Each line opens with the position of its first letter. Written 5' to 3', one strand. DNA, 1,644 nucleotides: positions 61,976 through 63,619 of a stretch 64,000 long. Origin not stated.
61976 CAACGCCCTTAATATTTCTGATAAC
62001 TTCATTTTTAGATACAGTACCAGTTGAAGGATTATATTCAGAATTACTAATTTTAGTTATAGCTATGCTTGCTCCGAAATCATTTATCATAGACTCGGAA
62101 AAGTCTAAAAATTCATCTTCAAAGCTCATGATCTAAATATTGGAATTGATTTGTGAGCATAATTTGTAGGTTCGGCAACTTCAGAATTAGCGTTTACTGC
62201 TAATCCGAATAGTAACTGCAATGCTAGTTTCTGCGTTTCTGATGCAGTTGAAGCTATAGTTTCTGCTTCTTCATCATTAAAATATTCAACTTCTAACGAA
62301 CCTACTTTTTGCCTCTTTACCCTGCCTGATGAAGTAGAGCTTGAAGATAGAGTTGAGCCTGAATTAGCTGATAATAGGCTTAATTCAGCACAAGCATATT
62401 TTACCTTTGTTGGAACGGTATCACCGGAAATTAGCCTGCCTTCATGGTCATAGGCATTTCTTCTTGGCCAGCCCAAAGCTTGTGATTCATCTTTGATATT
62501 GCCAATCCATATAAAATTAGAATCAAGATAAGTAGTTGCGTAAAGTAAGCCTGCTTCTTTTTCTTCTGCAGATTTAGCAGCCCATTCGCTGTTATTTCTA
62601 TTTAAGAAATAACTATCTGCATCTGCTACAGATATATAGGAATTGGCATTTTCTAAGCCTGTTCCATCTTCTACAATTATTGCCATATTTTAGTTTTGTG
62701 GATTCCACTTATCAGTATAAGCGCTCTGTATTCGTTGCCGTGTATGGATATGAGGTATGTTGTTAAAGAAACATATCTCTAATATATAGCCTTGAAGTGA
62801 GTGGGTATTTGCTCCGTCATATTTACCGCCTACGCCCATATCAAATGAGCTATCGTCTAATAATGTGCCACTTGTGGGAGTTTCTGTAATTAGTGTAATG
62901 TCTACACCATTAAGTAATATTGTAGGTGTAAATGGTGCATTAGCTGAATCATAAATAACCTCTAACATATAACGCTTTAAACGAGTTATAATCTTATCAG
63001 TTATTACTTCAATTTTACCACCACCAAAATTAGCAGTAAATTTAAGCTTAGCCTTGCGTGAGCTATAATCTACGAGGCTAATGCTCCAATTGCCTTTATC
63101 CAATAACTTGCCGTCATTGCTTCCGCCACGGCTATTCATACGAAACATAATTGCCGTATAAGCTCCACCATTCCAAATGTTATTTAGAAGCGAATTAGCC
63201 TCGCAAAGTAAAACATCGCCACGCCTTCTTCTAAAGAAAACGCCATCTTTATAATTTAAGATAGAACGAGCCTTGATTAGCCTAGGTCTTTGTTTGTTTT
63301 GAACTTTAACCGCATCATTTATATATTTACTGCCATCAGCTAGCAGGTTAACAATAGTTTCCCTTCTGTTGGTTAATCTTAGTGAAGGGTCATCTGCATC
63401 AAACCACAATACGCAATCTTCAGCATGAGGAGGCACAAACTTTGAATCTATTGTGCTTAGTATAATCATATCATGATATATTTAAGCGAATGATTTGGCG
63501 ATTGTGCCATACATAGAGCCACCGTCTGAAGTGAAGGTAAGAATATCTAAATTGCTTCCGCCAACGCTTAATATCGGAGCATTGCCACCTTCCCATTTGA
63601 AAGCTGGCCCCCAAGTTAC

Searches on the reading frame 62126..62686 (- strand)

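Call 68: search_protein_families(library=pfam, proteins=[window:62126-62686:-], max_evalue=0.01)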
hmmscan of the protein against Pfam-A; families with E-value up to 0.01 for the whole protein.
window:62126-62686:- (186 aa): 1 family
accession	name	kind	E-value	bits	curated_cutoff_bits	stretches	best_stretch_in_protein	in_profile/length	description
PF20557.3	DnaT_2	-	3.2e-39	134.9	27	1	1-149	1-140/168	Putative DnaT-like ssDNA binding protein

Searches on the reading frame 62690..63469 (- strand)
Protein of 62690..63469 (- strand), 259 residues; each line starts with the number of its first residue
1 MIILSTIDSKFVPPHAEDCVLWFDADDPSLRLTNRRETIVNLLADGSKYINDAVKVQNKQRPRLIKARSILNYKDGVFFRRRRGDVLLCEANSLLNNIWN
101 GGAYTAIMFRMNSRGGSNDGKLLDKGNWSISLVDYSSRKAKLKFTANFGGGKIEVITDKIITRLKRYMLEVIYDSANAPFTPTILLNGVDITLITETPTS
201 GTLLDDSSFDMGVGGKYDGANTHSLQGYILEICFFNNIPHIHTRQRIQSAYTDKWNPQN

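Call 26: find_encoding_contigs(protein=window:62690-63469:-, flank=10000, max_places=4)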
Protein window:62690-63469:- (259 aa): no gene with exactly this product is on record in the collection.

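Call 68: search_protein_families(library=pfam, proteins=[window:62690-63469:-], max_evalue=0.01)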
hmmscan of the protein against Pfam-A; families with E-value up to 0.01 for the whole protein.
window:62690-63469:- (259 aa): 0 families
